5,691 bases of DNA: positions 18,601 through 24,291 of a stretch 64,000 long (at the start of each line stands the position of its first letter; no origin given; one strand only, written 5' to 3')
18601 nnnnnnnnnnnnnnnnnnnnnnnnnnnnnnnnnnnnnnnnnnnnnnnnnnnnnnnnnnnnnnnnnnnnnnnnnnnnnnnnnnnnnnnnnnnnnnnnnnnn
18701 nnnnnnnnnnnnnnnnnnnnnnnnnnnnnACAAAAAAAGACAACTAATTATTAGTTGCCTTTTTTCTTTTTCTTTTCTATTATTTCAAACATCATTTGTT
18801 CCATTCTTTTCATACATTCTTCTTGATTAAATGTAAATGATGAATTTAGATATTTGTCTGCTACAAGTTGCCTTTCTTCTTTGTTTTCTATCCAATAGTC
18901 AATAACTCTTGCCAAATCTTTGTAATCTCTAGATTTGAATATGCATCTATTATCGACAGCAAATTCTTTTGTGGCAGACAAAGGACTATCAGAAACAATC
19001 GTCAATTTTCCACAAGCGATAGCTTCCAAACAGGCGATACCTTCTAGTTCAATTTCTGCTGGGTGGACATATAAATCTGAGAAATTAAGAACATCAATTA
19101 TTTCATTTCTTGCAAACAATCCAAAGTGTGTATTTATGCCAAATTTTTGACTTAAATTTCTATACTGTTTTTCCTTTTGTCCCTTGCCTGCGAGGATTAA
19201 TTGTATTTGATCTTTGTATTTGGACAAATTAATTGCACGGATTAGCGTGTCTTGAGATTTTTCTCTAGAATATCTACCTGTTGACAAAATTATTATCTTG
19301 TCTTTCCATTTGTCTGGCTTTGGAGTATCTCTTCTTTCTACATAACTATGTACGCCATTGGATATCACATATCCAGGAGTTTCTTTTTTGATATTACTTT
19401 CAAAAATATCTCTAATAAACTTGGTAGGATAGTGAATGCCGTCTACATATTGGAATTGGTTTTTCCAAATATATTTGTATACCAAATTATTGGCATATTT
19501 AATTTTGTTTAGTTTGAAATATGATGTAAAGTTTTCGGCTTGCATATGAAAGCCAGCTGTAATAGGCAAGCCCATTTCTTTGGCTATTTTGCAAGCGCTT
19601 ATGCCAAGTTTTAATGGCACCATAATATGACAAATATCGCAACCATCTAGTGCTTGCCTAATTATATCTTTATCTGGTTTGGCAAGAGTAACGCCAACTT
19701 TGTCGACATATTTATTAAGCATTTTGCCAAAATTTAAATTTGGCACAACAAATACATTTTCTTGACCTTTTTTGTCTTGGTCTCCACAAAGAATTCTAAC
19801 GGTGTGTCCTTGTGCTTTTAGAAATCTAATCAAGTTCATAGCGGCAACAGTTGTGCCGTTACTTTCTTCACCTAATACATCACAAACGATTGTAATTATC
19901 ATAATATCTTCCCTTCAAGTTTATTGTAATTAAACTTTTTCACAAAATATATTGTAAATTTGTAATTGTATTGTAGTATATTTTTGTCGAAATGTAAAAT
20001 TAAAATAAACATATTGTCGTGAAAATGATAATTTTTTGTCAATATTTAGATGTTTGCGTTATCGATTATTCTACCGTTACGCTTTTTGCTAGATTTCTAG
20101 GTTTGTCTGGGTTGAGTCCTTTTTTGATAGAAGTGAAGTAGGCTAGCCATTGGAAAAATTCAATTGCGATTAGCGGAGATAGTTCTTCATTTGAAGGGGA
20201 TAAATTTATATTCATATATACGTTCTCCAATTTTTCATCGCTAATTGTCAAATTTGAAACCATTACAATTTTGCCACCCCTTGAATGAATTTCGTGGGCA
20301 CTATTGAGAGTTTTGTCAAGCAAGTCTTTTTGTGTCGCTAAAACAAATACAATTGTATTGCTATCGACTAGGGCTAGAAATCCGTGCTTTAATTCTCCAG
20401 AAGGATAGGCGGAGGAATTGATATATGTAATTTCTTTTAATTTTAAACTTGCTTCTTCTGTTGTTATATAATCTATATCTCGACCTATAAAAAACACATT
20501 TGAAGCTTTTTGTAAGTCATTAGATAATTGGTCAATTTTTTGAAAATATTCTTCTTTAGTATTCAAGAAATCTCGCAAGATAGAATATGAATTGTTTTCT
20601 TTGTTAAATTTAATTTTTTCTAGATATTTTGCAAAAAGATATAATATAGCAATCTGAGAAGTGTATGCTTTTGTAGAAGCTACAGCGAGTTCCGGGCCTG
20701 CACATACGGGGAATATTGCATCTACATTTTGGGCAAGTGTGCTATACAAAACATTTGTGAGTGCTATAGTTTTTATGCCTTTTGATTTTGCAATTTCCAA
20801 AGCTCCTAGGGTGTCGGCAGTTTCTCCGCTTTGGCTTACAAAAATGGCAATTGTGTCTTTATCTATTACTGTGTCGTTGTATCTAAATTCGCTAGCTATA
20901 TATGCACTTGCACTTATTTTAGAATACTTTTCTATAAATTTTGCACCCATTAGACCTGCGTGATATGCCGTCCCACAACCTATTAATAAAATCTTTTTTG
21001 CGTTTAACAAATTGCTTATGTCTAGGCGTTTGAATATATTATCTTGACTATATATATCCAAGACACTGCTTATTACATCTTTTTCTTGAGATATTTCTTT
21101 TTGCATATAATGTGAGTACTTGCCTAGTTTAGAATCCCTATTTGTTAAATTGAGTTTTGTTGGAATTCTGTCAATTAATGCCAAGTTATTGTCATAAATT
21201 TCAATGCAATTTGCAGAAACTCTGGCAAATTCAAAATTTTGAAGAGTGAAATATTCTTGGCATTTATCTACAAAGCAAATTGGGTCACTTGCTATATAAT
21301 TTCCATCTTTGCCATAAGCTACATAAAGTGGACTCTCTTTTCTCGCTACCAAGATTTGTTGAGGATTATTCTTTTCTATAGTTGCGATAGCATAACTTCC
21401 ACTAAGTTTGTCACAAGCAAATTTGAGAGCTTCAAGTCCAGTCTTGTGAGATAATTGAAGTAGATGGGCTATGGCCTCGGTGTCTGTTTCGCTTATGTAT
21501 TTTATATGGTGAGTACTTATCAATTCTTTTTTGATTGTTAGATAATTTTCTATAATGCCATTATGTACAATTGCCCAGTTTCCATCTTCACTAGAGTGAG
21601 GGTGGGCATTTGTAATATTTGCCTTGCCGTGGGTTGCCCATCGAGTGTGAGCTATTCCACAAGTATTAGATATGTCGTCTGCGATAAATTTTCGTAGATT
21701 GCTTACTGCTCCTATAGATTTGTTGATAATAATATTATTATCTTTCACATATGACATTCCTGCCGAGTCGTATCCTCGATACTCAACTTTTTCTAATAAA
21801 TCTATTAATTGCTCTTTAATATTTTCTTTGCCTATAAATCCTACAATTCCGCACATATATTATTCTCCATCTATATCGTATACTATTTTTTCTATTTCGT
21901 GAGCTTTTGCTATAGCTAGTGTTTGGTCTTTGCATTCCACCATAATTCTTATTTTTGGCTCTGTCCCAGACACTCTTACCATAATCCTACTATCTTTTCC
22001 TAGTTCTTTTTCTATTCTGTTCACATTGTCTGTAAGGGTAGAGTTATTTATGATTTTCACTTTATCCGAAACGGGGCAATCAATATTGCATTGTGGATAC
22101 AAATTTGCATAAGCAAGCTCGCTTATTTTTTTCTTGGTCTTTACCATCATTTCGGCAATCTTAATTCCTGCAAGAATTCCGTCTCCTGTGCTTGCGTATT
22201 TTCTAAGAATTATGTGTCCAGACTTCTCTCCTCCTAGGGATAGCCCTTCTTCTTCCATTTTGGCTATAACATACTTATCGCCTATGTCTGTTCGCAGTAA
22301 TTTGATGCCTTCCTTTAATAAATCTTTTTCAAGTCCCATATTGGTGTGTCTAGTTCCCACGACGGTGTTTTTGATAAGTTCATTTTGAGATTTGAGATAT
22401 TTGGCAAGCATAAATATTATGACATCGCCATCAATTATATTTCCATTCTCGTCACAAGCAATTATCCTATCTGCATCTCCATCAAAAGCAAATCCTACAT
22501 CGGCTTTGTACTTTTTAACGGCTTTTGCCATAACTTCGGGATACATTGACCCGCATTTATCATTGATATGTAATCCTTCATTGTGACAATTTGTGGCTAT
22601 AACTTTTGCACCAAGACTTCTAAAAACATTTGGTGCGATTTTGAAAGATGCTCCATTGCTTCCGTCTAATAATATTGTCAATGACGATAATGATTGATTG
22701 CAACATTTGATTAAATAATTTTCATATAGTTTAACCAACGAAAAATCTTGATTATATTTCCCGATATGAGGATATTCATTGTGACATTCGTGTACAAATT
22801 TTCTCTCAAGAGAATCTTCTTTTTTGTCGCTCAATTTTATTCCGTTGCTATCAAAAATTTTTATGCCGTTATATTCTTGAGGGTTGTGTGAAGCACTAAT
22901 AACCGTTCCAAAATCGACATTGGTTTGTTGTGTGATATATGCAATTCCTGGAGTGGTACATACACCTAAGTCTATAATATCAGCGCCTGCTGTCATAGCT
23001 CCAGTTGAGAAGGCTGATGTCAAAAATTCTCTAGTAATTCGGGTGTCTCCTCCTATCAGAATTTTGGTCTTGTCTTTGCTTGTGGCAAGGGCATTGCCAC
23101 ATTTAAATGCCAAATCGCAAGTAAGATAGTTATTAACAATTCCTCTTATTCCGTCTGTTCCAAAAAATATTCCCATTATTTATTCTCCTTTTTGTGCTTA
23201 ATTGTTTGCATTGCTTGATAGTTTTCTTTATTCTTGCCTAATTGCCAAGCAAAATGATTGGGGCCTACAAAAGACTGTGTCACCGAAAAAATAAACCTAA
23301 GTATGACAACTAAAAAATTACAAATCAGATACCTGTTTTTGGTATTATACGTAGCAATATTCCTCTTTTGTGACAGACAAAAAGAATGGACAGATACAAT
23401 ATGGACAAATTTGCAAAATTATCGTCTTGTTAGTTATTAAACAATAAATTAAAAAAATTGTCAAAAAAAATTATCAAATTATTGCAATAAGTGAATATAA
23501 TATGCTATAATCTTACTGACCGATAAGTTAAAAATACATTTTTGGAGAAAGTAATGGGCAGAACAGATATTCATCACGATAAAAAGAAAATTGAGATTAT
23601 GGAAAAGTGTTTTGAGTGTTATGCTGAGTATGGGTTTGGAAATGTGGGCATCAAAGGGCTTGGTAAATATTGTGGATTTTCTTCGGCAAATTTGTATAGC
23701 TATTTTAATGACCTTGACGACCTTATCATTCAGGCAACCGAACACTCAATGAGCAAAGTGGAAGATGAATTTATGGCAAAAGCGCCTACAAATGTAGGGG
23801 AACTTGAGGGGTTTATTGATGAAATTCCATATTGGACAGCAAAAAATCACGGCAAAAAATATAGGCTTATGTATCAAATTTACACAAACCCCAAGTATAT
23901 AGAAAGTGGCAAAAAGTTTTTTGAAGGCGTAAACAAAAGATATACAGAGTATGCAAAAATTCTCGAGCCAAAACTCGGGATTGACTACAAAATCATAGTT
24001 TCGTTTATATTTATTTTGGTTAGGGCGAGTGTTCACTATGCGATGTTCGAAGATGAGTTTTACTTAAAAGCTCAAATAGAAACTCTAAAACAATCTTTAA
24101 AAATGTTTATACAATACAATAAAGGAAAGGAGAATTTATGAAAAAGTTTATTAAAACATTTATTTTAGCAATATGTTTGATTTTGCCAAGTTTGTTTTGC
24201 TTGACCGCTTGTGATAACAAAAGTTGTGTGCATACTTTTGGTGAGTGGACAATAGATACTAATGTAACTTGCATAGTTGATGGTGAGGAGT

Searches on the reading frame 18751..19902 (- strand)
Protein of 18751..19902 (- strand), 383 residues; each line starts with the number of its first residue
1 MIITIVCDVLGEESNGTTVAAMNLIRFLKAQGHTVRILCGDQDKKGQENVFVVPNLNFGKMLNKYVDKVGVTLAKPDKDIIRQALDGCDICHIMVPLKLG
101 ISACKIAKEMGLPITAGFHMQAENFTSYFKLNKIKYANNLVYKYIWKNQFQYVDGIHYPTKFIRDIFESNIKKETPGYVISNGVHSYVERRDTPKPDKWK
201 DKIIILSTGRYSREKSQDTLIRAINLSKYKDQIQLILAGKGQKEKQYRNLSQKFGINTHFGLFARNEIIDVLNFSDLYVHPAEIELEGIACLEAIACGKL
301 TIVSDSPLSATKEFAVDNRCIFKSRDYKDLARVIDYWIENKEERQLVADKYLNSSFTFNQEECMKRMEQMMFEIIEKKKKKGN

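Call 51: search_protein_families(library=pfam, proteins=[window:18751-19902:-], max_evalue=0.0001)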
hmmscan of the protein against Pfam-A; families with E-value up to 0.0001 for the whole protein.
window:18751-19902:- (383 aa): 4 families
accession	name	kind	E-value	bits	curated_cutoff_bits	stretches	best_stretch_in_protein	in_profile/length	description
PF00534.26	Glycos_transf_1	-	2.1e-28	99.4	26.4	1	194-345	7-163/172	Glycosyl transferases group 1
PF13692.12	Glyco_trans_1_4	-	4.6e-15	56.6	27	1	204-339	3-141/142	Glycosyl transferases group 1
PF13439.12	Glyco_transf_4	-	1.4e-14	54.9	28.5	1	15-184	2-166/170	Glycosyltransferase Family 4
PF13524.12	Glyco_trans_1_2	-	6.9e-05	23.3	25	0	258-371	39-143/144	Glycosyl transferase-like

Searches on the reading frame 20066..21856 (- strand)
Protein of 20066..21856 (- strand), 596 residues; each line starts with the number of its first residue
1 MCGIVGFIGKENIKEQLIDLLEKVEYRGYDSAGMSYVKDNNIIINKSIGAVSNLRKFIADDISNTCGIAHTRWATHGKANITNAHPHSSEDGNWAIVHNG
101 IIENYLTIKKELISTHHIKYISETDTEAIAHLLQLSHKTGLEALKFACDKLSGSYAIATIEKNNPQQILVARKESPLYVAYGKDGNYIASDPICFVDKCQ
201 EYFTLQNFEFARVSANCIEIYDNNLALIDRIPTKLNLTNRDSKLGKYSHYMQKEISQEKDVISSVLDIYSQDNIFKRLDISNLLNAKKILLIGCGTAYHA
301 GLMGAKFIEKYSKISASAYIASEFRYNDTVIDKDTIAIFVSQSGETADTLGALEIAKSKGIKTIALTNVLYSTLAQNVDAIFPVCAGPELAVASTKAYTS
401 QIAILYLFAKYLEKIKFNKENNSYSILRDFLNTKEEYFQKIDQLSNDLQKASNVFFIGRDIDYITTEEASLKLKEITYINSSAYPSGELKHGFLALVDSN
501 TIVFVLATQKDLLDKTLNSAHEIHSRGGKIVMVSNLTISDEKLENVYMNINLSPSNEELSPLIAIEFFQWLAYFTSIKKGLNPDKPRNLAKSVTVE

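Call 51: search_protein_families(library=pfam, proteins=[window:20066-21856:-], max_evalue=0.0001)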
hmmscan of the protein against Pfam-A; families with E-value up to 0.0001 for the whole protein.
window:20066-21856:- (596 aa): 4 families
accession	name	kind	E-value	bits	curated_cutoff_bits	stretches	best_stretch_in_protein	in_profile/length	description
PF01380.27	SIS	-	4.2e-42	143.5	25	2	283-409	2-129/131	SIS domain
PF13522.11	GATase_6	-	3.1e-22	79.4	27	1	63-190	9-129/130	Glutamine amidotransferase domain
PF13537.11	GATase_7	-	4.5e-14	52.9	25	1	82-192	11-118/123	Glutamine amidotransferase domain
PF13230.11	GATase_4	-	3.5e-06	26.6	23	1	42-134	48-139/272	Glutamine amidotransferases class-II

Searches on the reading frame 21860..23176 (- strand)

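Call 52: search_protein_families(library=pfam, proteins=[window:21860-23176:-], max_evalue=0.0001)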
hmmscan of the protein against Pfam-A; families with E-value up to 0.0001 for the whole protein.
window:21860-23176:- (438 aa): 4 families
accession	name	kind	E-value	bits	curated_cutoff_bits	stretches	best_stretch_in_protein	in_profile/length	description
PF02878.22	PGM_PMM_I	-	2.9e-36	124.6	22.5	1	4-127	3-131/138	Phosphoglucomutase/phosphomannomutase, alpha/beta/alpha domain I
PF02880.22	PGM_PMM_III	-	1.6e-32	112.5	20.7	1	249-355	1-108/115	Phosphoglucomutase/phosphomannomutase, alpha/beta/alpha domain III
PF02879.22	PGM_PMM_II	-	2.1e-14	54.4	29.3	1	162-245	17-103/103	Phosphoglucomutase/phosphomannomutase, alpha/beta/alpha domain II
PF00408.26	PGM_PMM_IV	-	2.2e-11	44.1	23.1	1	367-426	4-63/68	Phosphoglucomutase/phosphomannomutase, C-terminal domain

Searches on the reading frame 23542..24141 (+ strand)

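Call 52: search_protein_families(library=pfam, proteins=[window:23542-24141:+], max_evalue=0.0001)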
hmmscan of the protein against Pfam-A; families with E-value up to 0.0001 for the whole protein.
window:23542-24141:+ (199 aa): 1 family
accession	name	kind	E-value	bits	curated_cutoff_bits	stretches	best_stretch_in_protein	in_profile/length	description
PF00440.29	TetR_N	-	5.3e-05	23.4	24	1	21-63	3-45/47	Bacterial regulatory proteins, tetR family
